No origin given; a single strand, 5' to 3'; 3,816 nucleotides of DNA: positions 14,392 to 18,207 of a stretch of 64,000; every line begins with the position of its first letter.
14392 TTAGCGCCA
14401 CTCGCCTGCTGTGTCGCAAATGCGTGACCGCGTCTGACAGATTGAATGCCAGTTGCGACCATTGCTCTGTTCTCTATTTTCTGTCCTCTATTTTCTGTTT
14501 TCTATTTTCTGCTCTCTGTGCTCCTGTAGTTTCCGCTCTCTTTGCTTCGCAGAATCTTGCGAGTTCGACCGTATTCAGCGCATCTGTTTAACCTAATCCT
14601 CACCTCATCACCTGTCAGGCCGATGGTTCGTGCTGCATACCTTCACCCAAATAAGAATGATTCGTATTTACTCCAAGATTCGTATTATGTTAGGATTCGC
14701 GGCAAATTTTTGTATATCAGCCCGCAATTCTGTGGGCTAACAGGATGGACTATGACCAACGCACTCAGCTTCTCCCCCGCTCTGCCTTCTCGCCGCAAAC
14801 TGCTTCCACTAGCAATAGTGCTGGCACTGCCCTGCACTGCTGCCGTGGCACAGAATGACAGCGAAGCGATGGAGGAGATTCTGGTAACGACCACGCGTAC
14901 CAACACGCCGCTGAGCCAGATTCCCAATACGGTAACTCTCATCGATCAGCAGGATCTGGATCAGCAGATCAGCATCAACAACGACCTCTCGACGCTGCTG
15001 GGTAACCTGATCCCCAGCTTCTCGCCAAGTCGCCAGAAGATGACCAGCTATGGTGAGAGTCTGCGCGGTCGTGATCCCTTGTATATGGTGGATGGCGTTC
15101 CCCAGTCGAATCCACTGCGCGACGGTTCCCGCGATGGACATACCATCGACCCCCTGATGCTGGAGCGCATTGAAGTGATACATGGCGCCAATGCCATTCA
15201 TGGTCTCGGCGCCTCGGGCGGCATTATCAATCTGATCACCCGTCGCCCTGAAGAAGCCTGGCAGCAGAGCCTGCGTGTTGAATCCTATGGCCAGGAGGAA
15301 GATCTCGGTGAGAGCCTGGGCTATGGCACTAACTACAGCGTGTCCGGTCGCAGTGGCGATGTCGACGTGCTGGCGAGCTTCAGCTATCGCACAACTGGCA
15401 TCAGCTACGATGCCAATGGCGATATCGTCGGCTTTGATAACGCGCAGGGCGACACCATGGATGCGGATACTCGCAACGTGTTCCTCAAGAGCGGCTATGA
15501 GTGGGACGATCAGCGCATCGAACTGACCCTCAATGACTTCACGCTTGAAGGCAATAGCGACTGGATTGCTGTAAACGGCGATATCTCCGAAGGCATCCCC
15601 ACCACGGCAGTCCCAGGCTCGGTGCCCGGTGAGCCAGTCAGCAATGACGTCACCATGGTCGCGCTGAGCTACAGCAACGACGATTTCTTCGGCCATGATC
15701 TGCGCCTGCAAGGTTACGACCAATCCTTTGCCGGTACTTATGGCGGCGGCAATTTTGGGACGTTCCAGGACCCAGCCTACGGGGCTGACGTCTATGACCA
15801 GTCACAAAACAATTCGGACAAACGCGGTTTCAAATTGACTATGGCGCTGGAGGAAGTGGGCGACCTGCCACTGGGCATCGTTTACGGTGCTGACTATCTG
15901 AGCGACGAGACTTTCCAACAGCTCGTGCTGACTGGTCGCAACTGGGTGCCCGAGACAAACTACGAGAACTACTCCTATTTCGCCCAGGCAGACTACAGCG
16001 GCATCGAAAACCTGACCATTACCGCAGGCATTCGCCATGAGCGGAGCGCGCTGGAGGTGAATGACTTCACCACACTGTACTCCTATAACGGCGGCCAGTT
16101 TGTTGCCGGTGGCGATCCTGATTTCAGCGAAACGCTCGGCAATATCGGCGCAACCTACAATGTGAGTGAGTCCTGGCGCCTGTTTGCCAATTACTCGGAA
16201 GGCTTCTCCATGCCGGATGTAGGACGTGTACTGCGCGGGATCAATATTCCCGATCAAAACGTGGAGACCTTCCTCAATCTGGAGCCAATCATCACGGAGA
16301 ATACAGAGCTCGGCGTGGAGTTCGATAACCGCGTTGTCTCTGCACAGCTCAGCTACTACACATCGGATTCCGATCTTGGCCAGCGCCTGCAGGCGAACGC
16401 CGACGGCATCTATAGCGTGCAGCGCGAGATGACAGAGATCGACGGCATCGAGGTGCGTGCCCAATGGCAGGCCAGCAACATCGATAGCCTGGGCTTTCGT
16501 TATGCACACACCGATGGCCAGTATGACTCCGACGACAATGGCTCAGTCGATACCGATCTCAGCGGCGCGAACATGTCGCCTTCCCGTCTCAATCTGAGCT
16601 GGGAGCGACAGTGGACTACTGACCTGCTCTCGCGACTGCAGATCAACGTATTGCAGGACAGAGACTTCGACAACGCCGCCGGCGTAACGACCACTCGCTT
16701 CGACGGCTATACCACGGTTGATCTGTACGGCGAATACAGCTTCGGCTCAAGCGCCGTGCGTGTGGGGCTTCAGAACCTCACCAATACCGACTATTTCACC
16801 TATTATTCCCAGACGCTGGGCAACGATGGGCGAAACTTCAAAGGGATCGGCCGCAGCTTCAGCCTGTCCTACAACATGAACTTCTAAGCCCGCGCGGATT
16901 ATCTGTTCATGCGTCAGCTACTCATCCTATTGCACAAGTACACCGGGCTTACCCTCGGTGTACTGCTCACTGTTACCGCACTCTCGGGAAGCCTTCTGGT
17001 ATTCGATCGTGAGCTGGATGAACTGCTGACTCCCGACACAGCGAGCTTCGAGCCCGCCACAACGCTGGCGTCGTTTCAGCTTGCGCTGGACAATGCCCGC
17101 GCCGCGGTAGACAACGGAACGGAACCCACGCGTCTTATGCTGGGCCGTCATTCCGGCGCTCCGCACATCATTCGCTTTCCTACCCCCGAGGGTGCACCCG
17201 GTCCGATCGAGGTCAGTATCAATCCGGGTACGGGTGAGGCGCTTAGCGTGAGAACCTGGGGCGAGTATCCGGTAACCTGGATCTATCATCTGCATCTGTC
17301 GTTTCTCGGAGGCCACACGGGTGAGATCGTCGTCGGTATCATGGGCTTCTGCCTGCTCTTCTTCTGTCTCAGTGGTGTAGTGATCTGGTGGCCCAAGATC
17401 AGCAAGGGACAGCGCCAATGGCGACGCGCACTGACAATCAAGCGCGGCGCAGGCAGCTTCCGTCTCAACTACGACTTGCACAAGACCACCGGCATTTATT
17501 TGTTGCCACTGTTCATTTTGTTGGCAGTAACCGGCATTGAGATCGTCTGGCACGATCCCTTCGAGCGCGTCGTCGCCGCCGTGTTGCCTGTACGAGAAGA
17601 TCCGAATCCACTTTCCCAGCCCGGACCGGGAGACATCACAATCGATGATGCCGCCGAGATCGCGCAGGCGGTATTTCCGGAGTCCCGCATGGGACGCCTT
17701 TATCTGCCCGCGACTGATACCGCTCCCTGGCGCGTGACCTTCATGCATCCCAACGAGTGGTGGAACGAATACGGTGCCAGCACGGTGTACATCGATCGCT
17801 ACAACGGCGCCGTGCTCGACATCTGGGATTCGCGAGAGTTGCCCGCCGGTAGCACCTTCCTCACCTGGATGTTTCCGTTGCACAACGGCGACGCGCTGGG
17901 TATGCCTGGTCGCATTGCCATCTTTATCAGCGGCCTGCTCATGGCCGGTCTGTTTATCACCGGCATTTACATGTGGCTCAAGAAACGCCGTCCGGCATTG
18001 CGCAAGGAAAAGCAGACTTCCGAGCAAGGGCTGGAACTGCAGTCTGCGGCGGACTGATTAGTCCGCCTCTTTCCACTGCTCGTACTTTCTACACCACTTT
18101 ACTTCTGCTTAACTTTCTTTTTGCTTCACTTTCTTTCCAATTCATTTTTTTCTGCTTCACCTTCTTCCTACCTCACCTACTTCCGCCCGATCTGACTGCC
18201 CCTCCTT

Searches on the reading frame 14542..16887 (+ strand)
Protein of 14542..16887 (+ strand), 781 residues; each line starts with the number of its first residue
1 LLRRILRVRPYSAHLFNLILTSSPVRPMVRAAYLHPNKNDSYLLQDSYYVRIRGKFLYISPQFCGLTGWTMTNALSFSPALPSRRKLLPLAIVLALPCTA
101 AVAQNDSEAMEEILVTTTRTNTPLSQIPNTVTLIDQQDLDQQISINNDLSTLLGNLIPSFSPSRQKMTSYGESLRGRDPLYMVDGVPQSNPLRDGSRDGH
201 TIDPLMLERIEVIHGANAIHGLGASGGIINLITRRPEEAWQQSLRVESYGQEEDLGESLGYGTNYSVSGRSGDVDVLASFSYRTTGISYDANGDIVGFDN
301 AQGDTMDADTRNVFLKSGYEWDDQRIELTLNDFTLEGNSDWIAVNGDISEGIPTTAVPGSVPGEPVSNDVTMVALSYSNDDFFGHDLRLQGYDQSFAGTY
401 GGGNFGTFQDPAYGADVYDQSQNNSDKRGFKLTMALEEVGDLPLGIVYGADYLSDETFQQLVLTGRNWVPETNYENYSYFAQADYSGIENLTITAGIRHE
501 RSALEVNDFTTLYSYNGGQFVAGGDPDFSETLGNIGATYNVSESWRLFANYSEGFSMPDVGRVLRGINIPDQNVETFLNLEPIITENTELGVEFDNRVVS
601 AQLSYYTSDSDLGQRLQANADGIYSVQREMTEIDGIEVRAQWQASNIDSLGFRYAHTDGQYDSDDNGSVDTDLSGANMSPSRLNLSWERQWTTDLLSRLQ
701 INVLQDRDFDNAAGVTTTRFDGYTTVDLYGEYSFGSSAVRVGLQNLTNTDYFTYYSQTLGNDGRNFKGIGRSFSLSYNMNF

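Call 10: search_protein_families(library=pfam, proteins=[window:14542-16887:+], max_evalue=0.01)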
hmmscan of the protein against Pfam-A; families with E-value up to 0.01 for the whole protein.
window:14542-16887:+ (781 aa): 2 families
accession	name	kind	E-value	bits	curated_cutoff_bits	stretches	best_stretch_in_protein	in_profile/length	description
PF00593.30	TonB_dep_Rec_b-barrel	-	3.7e-31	109.9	27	1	321-746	2-436/436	TonB dependent receptor-like, beta-barrel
PF07715.20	Plug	-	3.2e-14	53.8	23.9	1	124-228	2-107/107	TonB-dependent Receptor Plug Domain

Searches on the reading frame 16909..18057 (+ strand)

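Call 10: search_protein_families(library=pfam, proteins=[window:16909-18057:+], max_evalue=0.01)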
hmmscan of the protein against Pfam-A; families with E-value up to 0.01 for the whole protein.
window:16909-18057:+ (382 aa): 4 families
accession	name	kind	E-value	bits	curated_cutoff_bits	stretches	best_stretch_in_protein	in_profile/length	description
PF03929.21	PepSY_TM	-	4e-62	211.1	28.8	1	8-359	3-295/295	PepSY-associated TM region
PF01292.26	Ni_hydr_CYTB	-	3e-05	24.3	30.1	0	138-205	99-157/179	Prokaryotic cytochrome b561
PF03413.25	PepSY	-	0.0002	22.1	24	0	243-306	2-60/60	Peptidase propeptide and YPEB domain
PF14358.11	DUF4405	-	0.0092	16.9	26.7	0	196-215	4-23/66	Domain of unknown function (DUF4405)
